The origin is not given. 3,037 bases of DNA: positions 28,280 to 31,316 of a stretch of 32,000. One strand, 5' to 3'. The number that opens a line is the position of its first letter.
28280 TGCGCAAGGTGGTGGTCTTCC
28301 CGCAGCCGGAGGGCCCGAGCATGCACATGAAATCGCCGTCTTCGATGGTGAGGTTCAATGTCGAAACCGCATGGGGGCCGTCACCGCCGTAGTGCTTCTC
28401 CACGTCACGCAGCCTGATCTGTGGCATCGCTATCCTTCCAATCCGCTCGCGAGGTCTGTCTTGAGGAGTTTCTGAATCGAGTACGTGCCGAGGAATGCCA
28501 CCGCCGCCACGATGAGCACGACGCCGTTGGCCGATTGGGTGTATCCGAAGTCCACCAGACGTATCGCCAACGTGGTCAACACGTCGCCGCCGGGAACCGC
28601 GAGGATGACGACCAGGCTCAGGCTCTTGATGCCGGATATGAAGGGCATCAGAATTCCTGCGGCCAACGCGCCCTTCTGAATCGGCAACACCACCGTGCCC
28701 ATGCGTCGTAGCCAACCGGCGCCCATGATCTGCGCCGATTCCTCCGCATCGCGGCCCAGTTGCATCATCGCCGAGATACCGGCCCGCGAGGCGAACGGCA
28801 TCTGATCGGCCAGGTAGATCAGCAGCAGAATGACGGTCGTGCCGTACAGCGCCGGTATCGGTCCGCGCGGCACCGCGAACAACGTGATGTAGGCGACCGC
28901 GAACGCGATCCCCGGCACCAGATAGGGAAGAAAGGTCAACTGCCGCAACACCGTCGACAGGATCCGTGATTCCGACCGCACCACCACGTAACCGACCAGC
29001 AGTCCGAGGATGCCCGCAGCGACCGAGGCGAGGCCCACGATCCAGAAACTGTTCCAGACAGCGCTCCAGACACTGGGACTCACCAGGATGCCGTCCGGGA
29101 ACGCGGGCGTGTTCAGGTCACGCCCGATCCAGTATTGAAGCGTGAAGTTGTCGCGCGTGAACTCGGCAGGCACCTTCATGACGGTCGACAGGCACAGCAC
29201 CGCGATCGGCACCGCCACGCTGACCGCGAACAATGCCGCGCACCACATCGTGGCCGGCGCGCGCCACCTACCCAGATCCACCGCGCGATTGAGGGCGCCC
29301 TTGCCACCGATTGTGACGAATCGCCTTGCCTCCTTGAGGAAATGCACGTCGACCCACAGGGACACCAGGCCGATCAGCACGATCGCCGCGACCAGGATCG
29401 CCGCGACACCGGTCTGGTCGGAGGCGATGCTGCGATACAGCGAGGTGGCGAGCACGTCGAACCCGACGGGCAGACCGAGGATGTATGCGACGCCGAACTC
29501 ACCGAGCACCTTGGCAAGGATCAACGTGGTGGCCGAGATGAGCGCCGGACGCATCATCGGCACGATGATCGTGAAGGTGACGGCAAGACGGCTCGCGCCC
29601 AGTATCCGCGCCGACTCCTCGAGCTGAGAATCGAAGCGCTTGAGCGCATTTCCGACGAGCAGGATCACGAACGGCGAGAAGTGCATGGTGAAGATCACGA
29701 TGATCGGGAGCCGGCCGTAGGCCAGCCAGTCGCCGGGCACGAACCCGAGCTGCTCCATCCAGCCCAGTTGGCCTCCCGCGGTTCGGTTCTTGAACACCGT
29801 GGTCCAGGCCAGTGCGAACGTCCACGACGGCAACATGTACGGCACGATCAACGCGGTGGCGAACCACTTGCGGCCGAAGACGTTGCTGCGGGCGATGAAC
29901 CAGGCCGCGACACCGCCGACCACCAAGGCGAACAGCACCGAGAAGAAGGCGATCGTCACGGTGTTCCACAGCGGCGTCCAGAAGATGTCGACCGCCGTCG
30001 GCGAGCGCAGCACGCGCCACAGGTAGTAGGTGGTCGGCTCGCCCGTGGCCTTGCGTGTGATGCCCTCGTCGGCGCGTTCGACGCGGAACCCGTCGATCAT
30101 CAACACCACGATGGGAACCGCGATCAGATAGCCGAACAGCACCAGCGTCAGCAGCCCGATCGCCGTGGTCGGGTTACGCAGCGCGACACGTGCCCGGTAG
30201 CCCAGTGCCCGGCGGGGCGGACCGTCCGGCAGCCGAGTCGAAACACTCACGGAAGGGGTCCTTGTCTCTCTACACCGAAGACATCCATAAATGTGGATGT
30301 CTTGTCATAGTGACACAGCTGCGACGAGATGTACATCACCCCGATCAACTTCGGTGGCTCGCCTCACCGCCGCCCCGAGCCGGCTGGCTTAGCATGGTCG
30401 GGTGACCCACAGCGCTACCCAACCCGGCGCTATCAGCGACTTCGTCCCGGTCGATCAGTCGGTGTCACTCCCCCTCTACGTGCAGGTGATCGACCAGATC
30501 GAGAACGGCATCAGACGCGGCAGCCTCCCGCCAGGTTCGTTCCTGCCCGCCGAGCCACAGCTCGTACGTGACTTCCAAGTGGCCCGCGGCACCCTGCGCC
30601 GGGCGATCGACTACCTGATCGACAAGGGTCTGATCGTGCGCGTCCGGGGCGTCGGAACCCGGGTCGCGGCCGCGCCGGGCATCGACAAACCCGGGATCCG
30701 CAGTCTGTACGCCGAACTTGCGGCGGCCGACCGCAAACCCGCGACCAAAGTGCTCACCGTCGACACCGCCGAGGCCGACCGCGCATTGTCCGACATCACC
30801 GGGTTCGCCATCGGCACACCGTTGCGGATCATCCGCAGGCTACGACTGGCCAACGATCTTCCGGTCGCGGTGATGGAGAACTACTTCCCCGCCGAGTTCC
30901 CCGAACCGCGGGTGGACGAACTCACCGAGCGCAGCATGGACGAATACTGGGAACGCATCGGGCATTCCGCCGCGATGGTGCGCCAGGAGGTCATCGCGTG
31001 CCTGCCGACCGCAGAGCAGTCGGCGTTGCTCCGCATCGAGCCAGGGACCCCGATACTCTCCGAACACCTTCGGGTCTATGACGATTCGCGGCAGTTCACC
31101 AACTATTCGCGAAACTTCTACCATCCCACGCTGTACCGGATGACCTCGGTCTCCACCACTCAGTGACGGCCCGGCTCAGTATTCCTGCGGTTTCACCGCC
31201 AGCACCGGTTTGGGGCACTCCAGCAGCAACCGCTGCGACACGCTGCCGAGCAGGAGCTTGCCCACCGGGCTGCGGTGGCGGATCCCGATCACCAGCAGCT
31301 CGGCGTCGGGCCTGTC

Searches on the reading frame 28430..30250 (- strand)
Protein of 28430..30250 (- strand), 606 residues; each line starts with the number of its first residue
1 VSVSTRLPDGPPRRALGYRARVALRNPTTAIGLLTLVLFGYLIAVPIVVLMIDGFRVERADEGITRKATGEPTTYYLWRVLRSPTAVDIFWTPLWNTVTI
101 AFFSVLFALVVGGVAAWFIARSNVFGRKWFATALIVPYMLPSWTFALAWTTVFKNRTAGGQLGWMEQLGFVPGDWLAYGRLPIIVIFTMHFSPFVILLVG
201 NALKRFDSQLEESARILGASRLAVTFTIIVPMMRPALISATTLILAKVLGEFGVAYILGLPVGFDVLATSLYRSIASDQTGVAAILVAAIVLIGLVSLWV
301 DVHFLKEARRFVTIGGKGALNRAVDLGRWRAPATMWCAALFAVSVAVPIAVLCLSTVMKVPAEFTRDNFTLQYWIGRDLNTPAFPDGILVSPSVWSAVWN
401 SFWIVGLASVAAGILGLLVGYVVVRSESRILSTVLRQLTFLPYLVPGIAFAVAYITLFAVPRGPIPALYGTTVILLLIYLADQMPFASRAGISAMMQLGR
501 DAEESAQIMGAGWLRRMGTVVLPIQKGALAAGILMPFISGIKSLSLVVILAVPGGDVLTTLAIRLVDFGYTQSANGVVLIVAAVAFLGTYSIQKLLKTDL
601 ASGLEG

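Call 10: search_protein_families(library=pfam, proteins=[window:28430-30250:-], max_evalue=0.001)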
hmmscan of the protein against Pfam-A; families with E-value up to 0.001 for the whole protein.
window:28430-30250:- (606 aa): 1 family
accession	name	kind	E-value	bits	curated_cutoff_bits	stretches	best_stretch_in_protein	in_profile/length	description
PF00528.27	BPD_transp_1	-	1.8e-24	86.9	26.4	2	113-303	2-177/184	Binding-protein-dependent transport system inner membrane component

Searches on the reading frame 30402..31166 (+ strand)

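Call 10: search_protein_families(library=pfam, proteins=[window:30402-31166:+], max_evalue=0.001)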
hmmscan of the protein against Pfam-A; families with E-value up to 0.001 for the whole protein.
window:30402-31166:+ (254 aa): 2 families
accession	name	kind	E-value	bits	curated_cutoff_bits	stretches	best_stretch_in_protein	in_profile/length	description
PF07702.18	UTRA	-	7.1e-25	87.9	23.8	1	110-245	3-140/141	UTRA domain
PF00392.27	GntR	-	7.6e-16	58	27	1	25-88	1-64/64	Bacterial regulatory proteins, gntR family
